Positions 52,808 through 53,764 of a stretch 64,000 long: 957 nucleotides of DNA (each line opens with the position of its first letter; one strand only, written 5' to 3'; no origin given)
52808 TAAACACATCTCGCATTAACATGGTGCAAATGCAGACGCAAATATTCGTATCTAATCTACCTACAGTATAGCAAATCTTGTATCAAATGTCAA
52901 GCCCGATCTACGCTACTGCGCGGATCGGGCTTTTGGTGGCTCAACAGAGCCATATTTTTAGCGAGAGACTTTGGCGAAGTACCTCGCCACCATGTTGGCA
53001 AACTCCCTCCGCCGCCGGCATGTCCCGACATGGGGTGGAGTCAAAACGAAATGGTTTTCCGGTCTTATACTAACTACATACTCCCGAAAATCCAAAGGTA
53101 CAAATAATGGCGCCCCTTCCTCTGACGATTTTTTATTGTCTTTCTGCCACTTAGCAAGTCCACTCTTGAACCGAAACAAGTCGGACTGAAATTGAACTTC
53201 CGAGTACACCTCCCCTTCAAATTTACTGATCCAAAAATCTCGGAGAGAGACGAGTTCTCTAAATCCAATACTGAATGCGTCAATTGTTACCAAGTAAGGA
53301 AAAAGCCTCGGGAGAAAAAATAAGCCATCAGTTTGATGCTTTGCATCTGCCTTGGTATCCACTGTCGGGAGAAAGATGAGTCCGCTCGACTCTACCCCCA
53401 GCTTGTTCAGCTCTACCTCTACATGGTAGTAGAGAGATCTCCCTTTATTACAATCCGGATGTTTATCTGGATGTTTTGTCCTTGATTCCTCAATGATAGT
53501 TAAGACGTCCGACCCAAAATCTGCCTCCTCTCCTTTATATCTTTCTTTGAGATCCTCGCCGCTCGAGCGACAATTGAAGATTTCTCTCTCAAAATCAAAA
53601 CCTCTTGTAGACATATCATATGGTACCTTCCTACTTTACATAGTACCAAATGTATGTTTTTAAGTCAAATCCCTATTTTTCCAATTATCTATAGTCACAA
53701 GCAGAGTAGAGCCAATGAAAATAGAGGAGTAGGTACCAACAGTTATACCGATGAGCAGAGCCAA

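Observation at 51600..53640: Second GC-rich two-gene island of unknown function downstream of secDF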

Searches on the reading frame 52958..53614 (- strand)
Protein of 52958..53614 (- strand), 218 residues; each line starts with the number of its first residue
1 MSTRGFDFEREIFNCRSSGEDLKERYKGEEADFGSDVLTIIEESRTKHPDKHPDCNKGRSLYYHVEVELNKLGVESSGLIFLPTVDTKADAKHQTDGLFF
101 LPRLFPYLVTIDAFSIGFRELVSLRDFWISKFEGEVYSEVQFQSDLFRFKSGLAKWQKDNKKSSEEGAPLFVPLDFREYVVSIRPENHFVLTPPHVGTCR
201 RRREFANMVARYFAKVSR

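Call 5: search_protein_families(library=pfam, proteins=[window:52958-53614:-], max_evalue=1)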
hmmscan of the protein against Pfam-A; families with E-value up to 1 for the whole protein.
window:52958-53614:- (218 aa): 0 families

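Call 6: search_protein_families(library=phrogs, proteins=[window:52958-53614:-], max_evalue=1)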
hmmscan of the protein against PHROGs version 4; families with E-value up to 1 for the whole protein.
window:52958-53614:- (218 aa): 0 families

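Call 7: search_protein_families(library=padloc, proteins=[window:52958-53614:-], max_evalue=1)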
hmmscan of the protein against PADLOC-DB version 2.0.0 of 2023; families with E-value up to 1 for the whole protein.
window:52958-53614:- (218 aa): 0 families

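Call 8: search_protein_families(library=ncbifam, proteins=[window:52958-53614:-], max_evalue=1)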
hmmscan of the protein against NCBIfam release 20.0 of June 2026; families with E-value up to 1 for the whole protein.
window:52958-53614:- (218 aa): 0 families

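Call 9: find_homologous_proteins(query=window:52958-53614:-)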
Query window:52958-53614:- (218 aa): 2 proteins with E <= 0.001 among 135 candidates.
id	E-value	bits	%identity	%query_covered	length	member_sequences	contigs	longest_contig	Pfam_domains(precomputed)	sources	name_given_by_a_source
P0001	1.6e-144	497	100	100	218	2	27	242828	-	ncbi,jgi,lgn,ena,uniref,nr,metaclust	ncbi:MAG: hypothetical protein A3A96_01145 [Candidatus Zambryskibacteria bacterium RIFCSPLOWO2_01_FU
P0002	6.0e-42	162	44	99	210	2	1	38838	-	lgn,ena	-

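Call 11: find_encoding_contigs(protein=P0002, flank=10000, max_places=6)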
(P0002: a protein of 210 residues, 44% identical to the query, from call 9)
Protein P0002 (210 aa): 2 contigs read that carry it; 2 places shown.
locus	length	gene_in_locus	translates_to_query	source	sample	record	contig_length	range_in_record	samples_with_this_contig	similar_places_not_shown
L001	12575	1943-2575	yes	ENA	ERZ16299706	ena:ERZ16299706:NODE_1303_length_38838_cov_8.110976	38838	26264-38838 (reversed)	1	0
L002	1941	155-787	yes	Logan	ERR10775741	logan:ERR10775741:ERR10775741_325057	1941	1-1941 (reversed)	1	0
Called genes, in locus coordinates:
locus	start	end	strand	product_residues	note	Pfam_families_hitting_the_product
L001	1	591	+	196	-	?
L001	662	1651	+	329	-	PF07549:Sec_GG (faint), PF02355:SecD_SecF_C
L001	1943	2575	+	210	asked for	-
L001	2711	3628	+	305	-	-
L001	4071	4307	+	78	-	-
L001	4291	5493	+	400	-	PF13200:DUF4015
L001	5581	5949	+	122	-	PF05635:23S_rRNA_IVP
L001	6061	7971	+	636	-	-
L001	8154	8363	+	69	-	-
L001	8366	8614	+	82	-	-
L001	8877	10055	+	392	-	PF13439:Glyco_transf_4, PF00534:Glycos_transf_1, PF13692:Glyco_trans_1_4, PF20706:GT4-conflict, PF13524:Glyco_trans_1_2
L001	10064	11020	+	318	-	PF01073:3Beta_HSD, PF01370:Epimerase, PF02719:Polysacc_synt_2, PF04321:RmlD_sub_bind, PF16363:GDP_Man_Dehyd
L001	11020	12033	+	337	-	-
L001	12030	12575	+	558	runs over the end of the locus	PF00534:Glycos_transf_1, PF13692:Glyco_trans_1_4, PF04138:GtrA_DPMS_TM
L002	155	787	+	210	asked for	-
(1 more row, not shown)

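Call 12: find_encoding_contigs(protein=P0001, flank=8000, max_places=10)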
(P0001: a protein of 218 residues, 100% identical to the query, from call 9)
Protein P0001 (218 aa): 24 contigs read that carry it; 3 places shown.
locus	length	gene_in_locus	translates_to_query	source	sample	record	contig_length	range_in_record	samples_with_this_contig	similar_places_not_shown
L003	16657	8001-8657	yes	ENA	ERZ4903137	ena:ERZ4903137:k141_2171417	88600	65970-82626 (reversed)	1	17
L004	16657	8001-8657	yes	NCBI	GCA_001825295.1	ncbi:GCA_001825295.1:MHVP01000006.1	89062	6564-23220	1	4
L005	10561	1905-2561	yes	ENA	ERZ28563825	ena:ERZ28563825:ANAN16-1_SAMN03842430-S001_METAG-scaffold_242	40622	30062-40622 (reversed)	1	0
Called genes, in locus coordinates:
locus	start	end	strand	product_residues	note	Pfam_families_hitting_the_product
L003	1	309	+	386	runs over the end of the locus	PF01098:FTSW_RODA_SPOVE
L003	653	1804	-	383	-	PF13477:Glyco_trans_4_2, PF13439:Glyco_transf_4, PF13579:Glyco_trans_4_4, PF00534:Glycos_transf_1, PF20706:GT4-conflict (weak), PF13692:Glyco_trans_1_4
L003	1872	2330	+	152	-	-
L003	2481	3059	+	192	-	PF20803:PaaX_M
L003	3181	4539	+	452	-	PF02397:Bac_transf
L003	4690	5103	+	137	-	-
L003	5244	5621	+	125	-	PF04480:DUF559, PF18741:MTES_1575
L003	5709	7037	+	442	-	PF07549:Sec_GG (weak), PF21760:SecD_1st, PF22599:SecDF_P1_head, PF02355:SecD_SecF_C, PF03176:MMPL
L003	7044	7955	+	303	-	PF02355:SecD_SecF_C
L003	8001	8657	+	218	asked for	-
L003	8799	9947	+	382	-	-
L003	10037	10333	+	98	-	-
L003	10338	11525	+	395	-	PF13200:DUF4015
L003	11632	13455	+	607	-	-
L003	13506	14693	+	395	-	PF13439:Glyco_transf_4, PF00534:Glycos_transf_1, PF13692:Glyco_trans_1_4, PF20706:GT4-conflict (weak)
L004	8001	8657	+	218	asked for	-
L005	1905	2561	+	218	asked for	-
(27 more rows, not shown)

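Call 24: search_protein_representatives(alignment_id=A1)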
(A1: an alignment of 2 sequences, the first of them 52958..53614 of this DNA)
Query: 2 sequences, 222 profile positions. Proteins with E-value up to 0.001 (for the whole library): 65; up to 1e-10: 54; up to 1e-30: 32. The best 65 are listed.
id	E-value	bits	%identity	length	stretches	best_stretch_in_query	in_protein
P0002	7.6e-118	408.2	-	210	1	1-222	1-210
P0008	1.7e-68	246.9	-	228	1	4-219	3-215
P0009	2.3e-60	220.2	-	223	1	1-221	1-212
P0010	6.0e-60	218.9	-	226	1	5-217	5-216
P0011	7.8e-59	215.2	-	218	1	4-219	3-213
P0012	2.7e-53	197.1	-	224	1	4-218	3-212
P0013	7.1e-53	195.7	-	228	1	4-218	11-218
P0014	5.2e-52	192.9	-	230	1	3-219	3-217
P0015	7.8e-52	192.3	-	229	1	5-217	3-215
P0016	8.1e-51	189.0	-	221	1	4-217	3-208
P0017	1.9e-50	187.8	-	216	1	4-218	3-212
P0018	2.1e-50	187.7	-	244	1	2-218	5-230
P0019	1.3e-47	178.5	-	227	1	5-217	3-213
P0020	2.0e-47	177.9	-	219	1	1-218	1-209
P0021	4.2e-47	176.9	-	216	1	5-217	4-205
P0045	2.3e-23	99.3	-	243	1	4-218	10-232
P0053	1.4e-16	77.0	-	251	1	5-217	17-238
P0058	6.7e-12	61.7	-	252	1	5-216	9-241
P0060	5.2e-11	58.8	-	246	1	32-210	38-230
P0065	2.3e-06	43.6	-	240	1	6-216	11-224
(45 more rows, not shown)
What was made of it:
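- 52958..53614 (-): Gene A: 218-aa soluble protein of an unannotated CPR-restricted family. Possible metal-dependent hydrolase or nuclease with a restriction-endonuclease-like core. It starts 45 nt after secF, so it is probably read through from secDF. 65 cluster representatives among 1.84 billion proteins (call 24).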

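Call 26: search_solved_structures(query=A3, max_evalue=10, show_alignments=2)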
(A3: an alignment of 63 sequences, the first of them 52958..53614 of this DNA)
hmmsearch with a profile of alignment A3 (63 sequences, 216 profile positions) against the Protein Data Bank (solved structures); distinct sequences matched with E-value up to 10: 3.
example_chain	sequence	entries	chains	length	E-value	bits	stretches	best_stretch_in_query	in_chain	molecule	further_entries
6mf9_A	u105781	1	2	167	0.4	13.1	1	25-69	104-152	ZnKn (C2HC)+Athook+bromo domain protein, Taf250, transcription initiation factor IID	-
31zn_C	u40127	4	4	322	0.51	12.8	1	55-95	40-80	Cyclin-L2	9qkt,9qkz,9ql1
8glv_Fy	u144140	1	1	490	1.6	11.2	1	119-183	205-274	DUF4201 domain-containing protein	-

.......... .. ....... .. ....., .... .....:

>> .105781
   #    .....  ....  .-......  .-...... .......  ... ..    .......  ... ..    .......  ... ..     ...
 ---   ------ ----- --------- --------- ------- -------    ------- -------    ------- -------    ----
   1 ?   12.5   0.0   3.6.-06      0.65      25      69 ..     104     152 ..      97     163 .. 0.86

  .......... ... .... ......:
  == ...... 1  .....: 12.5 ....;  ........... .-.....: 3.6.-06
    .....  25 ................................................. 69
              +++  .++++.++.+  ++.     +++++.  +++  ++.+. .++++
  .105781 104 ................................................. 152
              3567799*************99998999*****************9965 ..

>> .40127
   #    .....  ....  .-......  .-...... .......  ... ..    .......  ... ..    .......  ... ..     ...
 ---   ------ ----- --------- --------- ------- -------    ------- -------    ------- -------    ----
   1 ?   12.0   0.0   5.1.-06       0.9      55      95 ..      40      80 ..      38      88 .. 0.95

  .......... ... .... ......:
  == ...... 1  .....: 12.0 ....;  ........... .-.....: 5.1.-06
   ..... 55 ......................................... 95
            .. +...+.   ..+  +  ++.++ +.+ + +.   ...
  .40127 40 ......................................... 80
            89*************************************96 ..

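Call 27: search_protein_families(library=pfam, alignment_id=A3, max_evalue=0.1)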
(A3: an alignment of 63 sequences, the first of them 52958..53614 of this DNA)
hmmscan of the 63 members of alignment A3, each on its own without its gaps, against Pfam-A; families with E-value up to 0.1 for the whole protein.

A. member 1, window:52958-53614:- (218 aa): 0 families

B. families by the number of members that match (of 63 scanned): 7 families
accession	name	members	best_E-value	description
PF17816.7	PDZ_4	1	0.0068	PDZ domain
PF18036.7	Ubiquitin_4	1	0.013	Ubiquitin-like domain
PF19476.4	DUF6013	1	0.019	Family of unknown function (DUF6013)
PF24185.1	DUF7413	1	0.033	Domain of unknown function (DUF7413)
PF10387.14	DUF2442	1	0.035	Protein of unknown function (DUF2442)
PF24739.1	DUF7690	1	0.062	Domain of unknown function (DUF7690)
PF21282.2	APC1_3rd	1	0.083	APC1 beta sandwich domain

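Call 34: find_related_loci(query=A4, collection=genome_contigs, flank=6000)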
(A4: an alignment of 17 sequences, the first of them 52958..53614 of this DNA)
Query A4 (218 aa) in genome_contigs; peptide patterns used: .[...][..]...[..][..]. (x = any residue, [..] = any of these).
18 stretches matched a pattern; 8 encode a relative of the query (tblastn E <= 1e-3); 8 distinct loci.
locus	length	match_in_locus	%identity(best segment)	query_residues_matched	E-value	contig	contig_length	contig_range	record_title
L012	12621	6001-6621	49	5-214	1e-65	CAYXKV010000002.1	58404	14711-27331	MAG TPA_asm: uncultured Candidatus Saccharibacteria bacterium isolate binchicken_co274_24 genome assembly, contig: NODE_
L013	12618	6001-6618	50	5-214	6e-62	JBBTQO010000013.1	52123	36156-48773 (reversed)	MAG: Patescibacteria group bacterium isolate H43-bin019_1 H43_bin019_1_000000000013, whole genome shotgun sequence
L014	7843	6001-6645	45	1-216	3e-54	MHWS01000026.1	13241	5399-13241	MAG: Candidatus Zambryskibacteria bacterium RIFCSPLOWO2_12_FULL_39_16 rifcsplowo2_12_scaffold_9595, whole genome shotgun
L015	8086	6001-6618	43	5-214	4e-53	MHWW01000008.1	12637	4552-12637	MAG: Candidatus Zambryskibacteria bacterium RIFOXYC1_FULL_39_10 rifoxyc1_full_scaffold_1904, whole genome shotgun sequen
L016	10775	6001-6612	42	5-216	2e-51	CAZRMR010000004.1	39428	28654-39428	MAG TPA_asm: uncultured Candidatus Saccharibacteria bacterium isolate SRP290908_co1_98 genome assembly, contig: NODE_112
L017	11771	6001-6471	40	52-217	2e-30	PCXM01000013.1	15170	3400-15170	MAG: Candidatus Zambryskibacteria bacterium CG10_big_fil_rev_8_21_14_0_10_34_34 CG10_8_21_14_0.10_scaffold_18535_c, whol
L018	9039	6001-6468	38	52-217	1e-25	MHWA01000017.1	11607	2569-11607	MAG: Candidatus Zambryskibacteria bacterium RIFCSPLOWO2_01_FULL_35_19 rifcsplowo2_01_scaffold_47348, whole genome shotgu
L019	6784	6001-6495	36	49-218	1e-22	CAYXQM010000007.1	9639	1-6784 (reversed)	MAG TPA_asm: uncultured Candidatus Saccharibacteria bacterium isolate SRP178699_co1_498 genome assembly, contig: NODE_98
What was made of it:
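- Tried and rejected: I repeated it with 17 sequences (call 34).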

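Call 36: predict_structure(alignment_id=A3)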
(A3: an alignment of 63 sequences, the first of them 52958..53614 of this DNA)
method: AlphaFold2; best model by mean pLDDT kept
length: 218 residues; sequences in the alignment: 63
mean_pLDDT: 96.4   pTM: 0.91
mean pLDDT of the five models: 96.4, 96.3, 96.3, 96.2, 96.1
residues with pLDDT >= 90: 210; 70-90: 5; 50-70: 1; < 50: 2
segments of 3 or more residues with pLDDT < 50: none
pLDDT, mean of each block of 10 residues (from residue 1): 82 96 97 97 91 97 99 98 98 98 98 97 98 98 98 97 96 97 98 98 98 98
secondary structure, 60 per line:
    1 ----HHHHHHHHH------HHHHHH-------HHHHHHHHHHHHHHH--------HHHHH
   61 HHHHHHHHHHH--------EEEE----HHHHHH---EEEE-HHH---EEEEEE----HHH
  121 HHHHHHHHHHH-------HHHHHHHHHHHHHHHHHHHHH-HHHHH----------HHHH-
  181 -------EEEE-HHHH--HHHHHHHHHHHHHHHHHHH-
elements in order: H5-13 H20-25 H33-47 H56-71 E80-83 H88-93 E97-100 E108-113 H118-131 H139-159 H161-165 H176-179 E188-191 H193-196 H199-217
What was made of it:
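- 52958..53614 (-): AlphaFold pLDDT 96.4, pTM 0.91 (call 36).
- On PD-(D/E)xK nuclease superfamily (gene A): E188-191 in a compatible order (call 36).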

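Call 40: fold_search(model_id=the predicted structure, library=pdb)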
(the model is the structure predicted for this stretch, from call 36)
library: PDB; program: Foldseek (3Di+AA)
matches with E <= 10: 50; with E <= 0.001: 0
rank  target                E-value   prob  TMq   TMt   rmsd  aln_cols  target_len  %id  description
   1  1bsu_A                1.3e+00  0.07  0.14  0.13  13.8       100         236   15  STRUCTURAL AND ENERGETIC ORIGINS OF INDIRECT READOUT IN SITE-SPECIFIC DNA CLEAVAGE BY A RESTRICTION ENDONUCLEASE (released 1998-09-09)
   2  5t2t_A                1.3e+00  0.02  0.14  0.16  21.6       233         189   15  Crystal structure of Lymphocytic choriomeningitis mammarenavirus endonuclease bound to compound L742001 (released 2017-09-13)
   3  2b0d_B                1.4e+00  0.06  0.13  0.12  13.7       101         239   14  EcoRV Restriction Endonuclease/GAATTC/Ca2+ (released 2005-09-27)
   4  1b97_A                1.5e+00  0.07  0.15  0.14  13.3       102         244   13  ANALYSIS OF A MUTATIONAL HOT-SPOT IN THE ECORV RESTRICTION ENDONUCLEASE: A CATALYTIC ROLE FOR A MAIN CHAIN CARBONYL GR (released 1999-02-26)
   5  1eop_A                1.7e+00  0.06  0.14  0.13  13.4        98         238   13  ECORV BOUND TO COGNATE DNA (released 2000-04-04)
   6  1b96_A                2.1e+00  0.06  0.14  0.12  13.6       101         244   15  ANALYSIS OF A MUTATIONAL HOT-SPOT IN THE ECORV RESTRICTION ENDONUCLEASE: A CATALYTIC ROLE FOR A MAIN CHAIN CARBONYL GR (released 1999-02-26)
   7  1bua_A                2.2e+00  0.05  0.13  0.12  13.7       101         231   13  STRUCTURAL AND ENERGETIC ORIGINS OF INDIRECT READOUT IN SITE-SPECIFIC DNA CLEAVAGE BY A RESTRICTION ENDONUCLEASE (released 1998-09-09)
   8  5t2t_B                2.3e+00  0.02  0.15  0.16  22.6       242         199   12  Crystal structure of Lymphocytic choriomeningitis mammarenavirus endonuclease bound to compound L742001 (released 2017-09-13)
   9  1suz_B                2.6e+00  0.05  0.13  0.13  13.6       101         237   14  The structure of K92A EcoRV bound to cognate DNA and Mg2+ (released 2004-04-06)
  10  5ltn_A                2.6e+00  0.02  0.14  0.16  21.9       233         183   14  Crystal structure of Lymphocytic choriomeningitis mammarenavirus endonuclease complexed with DPBA (released 2017-09-13)
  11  1eon_B                3.0e+00  0.04  0.15  0.14  13.7       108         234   12  ECORV BOUND TO 3'-S-PHOSPHOROTHIOLATE DNA AND CA2+ (released 2000-04-04)
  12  7edb_A                3.0e+00  0.03  0.20  0.14  18.2       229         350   10  EcoT38I restriction endonuclease complexed with DNA (released 2022-03-16)
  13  1sx5_B                3.1e+00  0.04  0.13  0.12  13.5       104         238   12  K38A EcoRV bound to cleaved DNA and Mn2+: P1 crystal form (released 2004-04-06)
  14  1eop_B                3.3e+00  0.03  0.13  0.12  13.7       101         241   16  ECORV BOUND TO COGNATE DNA (released 2000-04-04)
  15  5ltn_B                3.3e+00  0.02  0.15  0.16  22.3       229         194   13  Crystal structure of Lymphocytic choriomeningitis mammarenavirus endonuclease complexed with DPBA (released 2017-09-13)
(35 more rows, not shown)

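Call 47: fold_search(model_id=the predicted structure, library=viral)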
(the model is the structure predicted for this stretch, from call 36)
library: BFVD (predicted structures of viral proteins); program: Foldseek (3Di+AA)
matches with E <= 10: 75; with E <= 0.001: 0
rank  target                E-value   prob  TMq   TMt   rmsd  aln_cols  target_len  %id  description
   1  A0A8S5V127            1.0e-01  0.18  0.22  0.17  17.5       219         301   11  Endonuclease I [Siphoviridae sp. ct3r22]
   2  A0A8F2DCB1            5.6e-01  0.13  0.15  0.28  14.6       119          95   18  (no name in the UniProt tables at hand)
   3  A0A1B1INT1            5.9e-01  0.08  0.15  0.12  14.9       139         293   12  (no name in the UniProt tables at hand)
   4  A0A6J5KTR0            6.3e-01  0.12  0.14  0.22   9.3        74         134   15  VRR-NUC domain containing protein [uncultured Caudovirales phage]
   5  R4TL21                6.7e-01  0.09  0.14  0.16   9.7        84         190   13  Holliday junction resolvase [Halogranum tailed virus 1]
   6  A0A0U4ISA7            7.1e-01  0.06  0.17  0.19  16.8       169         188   15  (no name in the UniProt tables at hand)
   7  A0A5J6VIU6            7.5e-01  0.06  0.14  0.09  16.5       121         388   11  Uncharacterized protein [Megaviridae environmental sample]
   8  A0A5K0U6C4            1.0e+00  0.12  0.25  0.12  18.8       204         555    7  Uncharacterized protein [Yasminevirus sp. GU-2018]
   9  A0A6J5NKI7            1.3e+00  0.06  0.20  0.21  18.7       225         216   13  C2H2-type zinc finger [uncultured Caudovirales phage]
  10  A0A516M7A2            1.4e+00  0.09  0.14  0.19   5.6        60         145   12  (no name in the UniProt tables at hand)
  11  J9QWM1                1.5e+00  0.08  0.20  0.11   5.4        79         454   13  DNA polymerase processivity factor [Leporid alphaherpesvirus 4]
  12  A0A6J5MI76            1.5e+00  0.07  0.15  0.24   8.9        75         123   20  VRR-NUC domain containing protein [uncultured Caudovirales phage]
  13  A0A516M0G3            1.5e+00  0.06  0.14  0.19  14.8        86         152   14  (no name in the UniProt tables at hand)
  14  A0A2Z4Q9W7            1.5e+00  0.03  0.13  0.13  16.5       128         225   13  (no name in the UniProt tables at hand)
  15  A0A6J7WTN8            1.7e+00  0.12  0.22  0.41  12.9       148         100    7  VRR-NUC domain containing protein [uncultured Caudovirales phage]
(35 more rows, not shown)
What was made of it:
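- On PD-(D/E)xK nuclease superfamily (gene A): Foldseek best E is 1.3 (PDB) and 0.1 (BFVD), with TM of 0.25 or lower (calls 40, 47).
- Closest known: PD-. Same: Nearly all named top Foldseek hits in both libraries are of this superfamily (calls 36, 40, 47).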

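Call 51: find_encoding_contigs(protein=P0060, flank=6000, max_places=3)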
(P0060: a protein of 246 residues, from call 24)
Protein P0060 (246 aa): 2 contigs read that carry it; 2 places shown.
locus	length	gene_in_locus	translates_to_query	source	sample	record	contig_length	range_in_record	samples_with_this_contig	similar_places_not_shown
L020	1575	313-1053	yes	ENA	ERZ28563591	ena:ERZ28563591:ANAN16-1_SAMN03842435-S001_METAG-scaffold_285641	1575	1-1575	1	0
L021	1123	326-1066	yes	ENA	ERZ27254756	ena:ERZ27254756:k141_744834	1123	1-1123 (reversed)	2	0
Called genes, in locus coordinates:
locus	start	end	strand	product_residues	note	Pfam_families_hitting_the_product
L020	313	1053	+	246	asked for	-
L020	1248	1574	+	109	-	?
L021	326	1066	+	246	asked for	-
